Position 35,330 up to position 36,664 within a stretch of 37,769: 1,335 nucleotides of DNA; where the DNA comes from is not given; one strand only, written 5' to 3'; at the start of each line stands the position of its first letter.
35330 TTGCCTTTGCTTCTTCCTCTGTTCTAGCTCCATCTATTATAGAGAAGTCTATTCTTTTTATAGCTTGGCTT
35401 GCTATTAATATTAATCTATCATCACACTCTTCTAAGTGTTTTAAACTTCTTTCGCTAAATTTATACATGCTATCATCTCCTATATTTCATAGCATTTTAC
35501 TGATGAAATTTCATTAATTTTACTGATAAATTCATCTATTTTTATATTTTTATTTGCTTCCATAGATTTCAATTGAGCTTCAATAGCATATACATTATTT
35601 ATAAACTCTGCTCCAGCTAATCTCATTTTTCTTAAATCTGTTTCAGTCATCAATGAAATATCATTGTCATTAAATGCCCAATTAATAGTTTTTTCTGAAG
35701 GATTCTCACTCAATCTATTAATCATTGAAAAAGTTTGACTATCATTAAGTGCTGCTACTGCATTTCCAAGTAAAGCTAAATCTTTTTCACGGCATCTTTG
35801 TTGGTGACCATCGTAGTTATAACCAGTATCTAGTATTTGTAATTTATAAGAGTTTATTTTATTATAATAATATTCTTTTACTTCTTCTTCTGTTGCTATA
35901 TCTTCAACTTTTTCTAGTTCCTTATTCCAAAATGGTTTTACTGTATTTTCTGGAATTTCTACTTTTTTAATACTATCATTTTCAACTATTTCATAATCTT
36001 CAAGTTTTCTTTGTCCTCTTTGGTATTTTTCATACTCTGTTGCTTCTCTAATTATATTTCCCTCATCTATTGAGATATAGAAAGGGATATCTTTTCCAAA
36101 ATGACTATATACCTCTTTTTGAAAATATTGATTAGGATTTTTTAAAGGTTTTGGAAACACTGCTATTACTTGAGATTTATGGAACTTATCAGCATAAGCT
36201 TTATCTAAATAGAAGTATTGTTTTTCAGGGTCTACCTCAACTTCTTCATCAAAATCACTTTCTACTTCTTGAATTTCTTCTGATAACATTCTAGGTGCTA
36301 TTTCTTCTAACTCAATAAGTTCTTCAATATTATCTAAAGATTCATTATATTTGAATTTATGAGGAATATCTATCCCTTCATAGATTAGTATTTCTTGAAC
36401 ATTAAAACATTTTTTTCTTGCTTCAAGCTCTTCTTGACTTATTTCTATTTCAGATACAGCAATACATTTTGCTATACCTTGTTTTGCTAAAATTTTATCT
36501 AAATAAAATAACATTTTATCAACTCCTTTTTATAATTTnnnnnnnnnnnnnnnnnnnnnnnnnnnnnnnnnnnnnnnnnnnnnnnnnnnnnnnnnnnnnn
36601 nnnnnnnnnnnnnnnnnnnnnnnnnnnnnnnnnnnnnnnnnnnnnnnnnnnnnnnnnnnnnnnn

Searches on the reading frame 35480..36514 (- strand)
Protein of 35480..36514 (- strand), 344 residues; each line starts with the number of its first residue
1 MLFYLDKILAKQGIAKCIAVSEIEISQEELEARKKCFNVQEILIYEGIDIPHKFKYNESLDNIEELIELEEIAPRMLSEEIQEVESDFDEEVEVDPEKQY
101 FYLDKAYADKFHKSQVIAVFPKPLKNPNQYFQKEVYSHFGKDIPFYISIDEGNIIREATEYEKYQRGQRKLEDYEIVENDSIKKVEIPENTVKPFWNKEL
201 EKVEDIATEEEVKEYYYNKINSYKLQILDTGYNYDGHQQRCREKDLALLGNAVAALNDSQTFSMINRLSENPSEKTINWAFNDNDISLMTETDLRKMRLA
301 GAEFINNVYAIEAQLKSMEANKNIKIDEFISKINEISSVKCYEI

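Call 26: search_protein_families(library=pfam, proteins=[window:35480-36514:-], max_evalue=0.01)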
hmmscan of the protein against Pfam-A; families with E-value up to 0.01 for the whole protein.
window:35480-36514:- (344 aa): 1 family
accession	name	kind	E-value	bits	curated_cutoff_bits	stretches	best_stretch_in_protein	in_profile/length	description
PF14301.12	DUF4376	-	9.9e-05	23.2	25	1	219-321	9-97/106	Domain of unknown function (DUF4376)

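Call 59: search_protein_families(library=phrogs, proteins=[window:35480-36514:-], max_evalue=0.001)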
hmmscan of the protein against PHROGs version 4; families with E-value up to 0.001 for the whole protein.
window:35480-36514:- (344 aa): 0 families
